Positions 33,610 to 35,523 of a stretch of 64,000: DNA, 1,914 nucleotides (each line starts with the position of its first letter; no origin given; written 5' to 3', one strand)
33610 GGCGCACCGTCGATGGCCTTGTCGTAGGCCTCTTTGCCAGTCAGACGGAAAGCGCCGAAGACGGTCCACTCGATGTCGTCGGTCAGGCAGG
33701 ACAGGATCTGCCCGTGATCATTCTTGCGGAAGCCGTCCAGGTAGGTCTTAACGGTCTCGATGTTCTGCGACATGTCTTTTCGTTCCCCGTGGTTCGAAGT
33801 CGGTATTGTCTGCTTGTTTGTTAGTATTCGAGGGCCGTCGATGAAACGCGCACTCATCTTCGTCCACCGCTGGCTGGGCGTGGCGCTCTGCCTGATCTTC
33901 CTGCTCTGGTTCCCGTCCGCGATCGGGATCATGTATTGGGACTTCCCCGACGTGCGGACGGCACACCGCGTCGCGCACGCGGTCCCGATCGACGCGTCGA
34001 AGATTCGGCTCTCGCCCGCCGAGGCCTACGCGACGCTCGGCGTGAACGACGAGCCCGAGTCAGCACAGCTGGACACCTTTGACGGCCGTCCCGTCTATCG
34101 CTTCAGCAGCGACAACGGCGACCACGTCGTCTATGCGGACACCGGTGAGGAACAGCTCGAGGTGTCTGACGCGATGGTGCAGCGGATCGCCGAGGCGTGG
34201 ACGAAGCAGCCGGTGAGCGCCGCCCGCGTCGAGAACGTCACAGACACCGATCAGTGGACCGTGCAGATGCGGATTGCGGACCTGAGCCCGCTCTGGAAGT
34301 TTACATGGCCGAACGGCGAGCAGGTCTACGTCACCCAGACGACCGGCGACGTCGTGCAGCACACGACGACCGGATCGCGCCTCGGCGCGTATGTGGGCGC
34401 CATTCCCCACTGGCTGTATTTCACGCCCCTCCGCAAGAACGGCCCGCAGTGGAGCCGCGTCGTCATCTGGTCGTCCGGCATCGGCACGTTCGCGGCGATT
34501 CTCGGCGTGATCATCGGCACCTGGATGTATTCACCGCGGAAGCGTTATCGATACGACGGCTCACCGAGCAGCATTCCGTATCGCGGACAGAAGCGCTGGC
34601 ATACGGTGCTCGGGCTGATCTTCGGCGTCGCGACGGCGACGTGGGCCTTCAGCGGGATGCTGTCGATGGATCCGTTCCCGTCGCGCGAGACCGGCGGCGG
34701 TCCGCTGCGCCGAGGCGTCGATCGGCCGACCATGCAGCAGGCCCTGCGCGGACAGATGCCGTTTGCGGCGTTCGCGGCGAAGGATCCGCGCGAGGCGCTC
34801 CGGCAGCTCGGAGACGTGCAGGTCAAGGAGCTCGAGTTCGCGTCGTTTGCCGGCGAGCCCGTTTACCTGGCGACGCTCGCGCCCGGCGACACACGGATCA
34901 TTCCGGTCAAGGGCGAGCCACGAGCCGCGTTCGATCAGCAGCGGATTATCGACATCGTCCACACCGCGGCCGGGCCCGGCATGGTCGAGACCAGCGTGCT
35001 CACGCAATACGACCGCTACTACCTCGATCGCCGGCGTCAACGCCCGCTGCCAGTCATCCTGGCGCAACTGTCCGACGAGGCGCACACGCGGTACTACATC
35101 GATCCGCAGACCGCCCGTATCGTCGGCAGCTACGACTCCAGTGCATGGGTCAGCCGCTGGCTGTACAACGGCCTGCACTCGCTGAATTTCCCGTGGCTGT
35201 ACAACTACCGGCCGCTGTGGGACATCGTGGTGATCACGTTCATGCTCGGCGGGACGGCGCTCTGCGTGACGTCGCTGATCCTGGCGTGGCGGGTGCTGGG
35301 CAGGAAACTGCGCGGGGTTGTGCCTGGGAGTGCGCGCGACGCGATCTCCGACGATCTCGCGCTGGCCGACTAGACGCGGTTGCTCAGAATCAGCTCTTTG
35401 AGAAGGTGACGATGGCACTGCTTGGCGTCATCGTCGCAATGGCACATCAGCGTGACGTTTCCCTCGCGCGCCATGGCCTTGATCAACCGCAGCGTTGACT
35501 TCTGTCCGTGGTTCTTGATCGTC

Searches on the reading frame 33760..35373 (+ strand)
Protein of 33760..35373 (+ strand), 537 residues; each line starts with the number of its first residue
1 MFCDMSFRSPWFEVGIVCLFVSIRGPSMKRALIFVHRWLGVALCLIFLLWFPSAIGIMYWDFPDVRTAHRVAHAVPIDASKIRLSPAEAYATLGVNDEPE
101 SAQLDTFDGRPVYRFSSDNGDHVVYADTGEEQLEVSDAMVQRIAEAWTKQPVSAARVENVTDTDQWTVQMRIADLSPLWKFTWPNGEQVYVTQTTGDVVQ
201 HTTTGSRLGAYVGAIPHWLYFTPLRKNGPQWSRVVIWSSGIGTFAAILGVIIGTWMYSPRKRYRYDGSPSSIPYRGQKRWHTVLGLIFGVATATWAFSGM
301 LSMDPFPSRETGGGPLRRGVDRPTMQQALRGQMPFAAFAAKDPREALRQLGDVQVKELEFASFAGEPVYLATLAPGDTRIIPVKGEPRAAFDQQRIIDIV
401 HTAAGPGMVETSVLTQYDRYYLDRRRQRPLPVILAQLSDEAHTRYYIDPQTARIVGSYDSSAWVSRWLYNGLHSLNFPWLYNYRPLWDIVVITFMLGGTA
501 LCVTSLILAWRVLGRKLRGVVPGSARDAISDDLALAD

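Call 79: search_protein_families(library=pfam, proteins=[window:33760-35373:+], max_evalue=0.00001)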
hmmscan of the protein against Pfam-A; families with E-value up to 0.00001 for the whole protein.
window:33760-35373:+ (537 aa): 1 family
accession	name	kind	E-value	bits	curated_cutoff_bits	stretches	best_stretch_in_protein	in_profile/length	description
PF03929.21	PepSY_TM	-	5.8e-10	39.9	28.8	1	279-516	2-163/295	PepSY-associated TM region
